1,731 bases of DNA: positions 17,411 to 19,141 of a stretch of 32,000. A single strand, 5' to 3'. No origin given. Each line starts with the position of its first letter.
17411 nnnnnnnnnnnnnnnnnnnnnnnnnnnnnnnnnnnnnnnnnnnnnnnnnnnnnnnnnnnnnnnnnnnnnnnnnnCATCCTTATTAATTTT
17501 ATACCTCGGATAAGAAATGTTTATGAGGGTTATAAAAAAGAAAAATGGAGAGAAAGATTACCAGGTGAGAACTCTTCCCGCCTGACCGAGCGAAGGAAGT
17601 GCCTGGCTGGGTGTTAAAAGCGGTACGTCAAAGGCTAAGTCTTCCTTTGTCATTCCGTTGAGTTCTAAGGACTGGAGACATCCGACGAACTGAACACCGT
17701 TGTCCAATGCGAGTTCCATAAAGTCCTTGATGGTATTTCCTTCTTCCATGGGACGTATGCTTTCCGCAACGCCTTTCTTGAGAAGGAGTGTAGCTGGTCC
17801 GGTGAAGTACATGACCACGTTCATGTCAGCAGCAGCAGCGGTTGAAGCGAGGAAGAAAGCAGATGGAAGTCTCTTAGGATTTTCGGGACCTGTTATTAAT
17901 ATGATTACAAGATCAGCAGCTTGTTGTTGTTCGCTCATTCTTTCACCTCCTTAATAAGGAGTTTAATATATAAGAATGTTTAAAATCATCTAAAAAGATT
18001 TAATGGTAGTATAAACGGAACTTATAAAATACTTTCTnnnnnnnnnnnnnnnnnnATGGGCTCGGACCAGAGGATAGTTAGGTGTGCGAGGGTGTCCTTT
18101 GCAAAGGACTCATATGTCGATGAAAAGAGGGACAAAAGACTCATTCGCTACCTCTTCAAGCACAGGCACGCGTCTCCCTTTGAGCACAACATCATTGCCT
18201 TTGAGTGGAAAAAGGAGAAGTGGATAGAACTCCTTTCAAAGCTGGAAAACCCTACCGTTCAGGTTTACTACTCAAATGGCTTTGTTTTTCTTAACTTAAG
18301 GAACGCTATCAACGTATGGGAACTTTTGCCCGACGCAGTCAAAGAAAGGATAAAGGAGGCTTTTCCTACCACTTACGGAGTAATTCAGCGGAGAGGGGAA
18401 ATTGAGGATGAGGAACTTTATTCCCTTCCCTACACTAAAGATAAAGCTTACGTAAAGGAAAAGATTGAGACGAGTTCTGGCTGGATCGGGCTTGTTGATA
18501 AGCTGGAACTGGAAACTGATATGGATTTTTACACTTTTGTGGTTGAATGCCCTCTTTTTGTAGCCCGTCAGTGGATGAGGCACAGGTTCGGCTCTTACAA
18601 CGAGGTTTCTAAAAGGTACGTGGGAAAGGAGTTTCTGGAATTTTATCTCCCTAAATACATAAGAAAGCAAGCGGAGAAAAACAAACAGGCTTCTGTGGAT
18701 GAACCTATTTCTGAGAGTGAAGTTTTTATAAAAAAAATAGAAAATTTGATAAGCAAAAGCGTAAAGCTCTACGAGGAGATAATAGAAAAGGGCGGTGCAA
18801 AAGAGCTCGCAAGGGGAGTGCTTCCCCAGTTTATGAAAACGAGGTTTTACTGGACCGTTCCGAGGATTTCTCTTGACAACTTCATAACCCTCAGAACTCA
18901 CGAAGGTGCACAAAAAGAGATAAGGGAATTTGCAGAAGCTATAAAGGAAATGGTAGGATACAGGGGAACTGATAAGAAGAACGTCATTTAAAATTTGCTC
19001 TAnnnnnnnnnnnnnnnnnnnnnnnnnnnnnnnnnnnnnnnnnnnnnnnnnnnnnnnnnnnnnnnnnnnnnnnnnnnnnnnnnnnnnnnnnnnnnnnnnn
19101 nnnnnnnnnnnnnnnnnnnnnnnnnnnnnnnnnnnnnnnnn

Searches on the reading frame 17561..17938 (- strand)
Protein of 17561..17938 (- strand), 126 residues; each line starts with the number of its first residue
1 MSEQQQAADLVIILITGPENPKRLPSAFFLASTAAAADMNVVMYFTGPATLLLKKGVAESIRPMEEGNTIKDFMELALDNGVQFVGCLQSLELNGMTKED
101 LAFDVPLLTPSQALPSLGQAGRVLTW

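Call 40: find_encoding_contigs(protein=window:17561-17938:-, flank=10000, max_places=10)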
Protein window:17561-17938:- (126 aa): 4 contigs read that carry it; 3 places shown.
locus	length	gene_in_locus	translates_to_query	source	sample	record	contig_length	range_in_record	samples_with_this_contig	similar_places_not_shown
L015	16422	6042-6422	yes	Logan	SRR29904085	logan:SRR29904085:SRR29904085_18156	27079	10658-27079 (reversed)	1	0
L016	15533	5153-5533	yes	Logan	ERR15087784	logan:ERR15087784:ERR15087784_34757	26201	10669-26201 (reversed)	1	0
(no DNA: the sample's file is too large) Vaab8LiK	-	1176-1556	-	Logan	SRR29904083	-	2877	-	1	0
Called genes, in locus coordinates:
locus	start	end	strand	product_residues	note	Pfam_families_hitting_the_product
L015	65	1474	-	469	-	-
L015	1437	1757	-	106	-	-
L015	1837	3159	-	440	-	PF09823:DUF2357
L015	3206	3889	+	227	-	PF03883:H2O2_YaaD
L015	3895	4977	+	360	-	PF01137:RTC, PF05189:RTC_insert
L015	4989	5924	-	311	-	PF02511:Thy1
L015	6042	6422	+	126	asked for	PF13686:DrsE_2 (faint), PF02635:DsrE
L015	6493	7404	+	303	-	PF00126:HTH_1, PF03466:LysR_substrate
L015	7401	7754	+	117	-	-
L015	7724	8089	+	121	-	PF00702:Hydrolase (weak), PF13419:HAD_2 (weak)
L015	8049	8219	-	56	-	-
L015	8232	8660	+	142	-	PF01451:LMWPc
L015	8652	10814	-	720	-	PF14520:HHH_5 (faint), PF22745:Nlig-Ia, PF01653:DNA_ligase_aden, PF03120:OB_DNA_ligase, PF03119:DNA_ligase_ZBD, PF12826:HHH_2, PF00533:BRCT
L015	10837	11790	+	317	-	PF04055:Radical_SAM, PF16199:Radical_SAM_C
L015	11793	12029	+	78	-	PF13428:TPR_14 (faint), PF14559:TPR_19 (weak), PF13414:TPR_11 (faint), PF13432:TPR_16 (faint), PF13431:TPR_17 (weak), PF07719:TPR_2 (weak), PF13174:TPR_6 (faint)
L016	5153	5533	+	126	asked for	PF13686:DrsE_2 (faint), PF02635:DsrE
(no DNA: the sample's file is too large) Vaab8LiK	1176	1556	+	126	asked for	PF13686:DrsE_2 (faint), PF02635:DsrE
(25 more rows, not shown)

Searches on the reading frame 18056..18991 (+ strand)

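Call 69: search_protein_families(library=ncbifam, proteins=[window:18056-18991:+], max_evalue=0.001)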
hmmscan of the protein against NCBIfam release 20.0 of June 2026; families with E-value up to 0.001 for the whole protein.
window:18056-18991:+ (311 aa): 1 family
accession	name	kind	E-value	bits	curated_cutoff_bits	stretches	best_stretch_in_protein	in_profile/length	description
TIGR02170.1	thyX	equivalog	1.2e-44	152.4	87.9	2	158-300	59-200/211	FAD-dependent thymidylate synthase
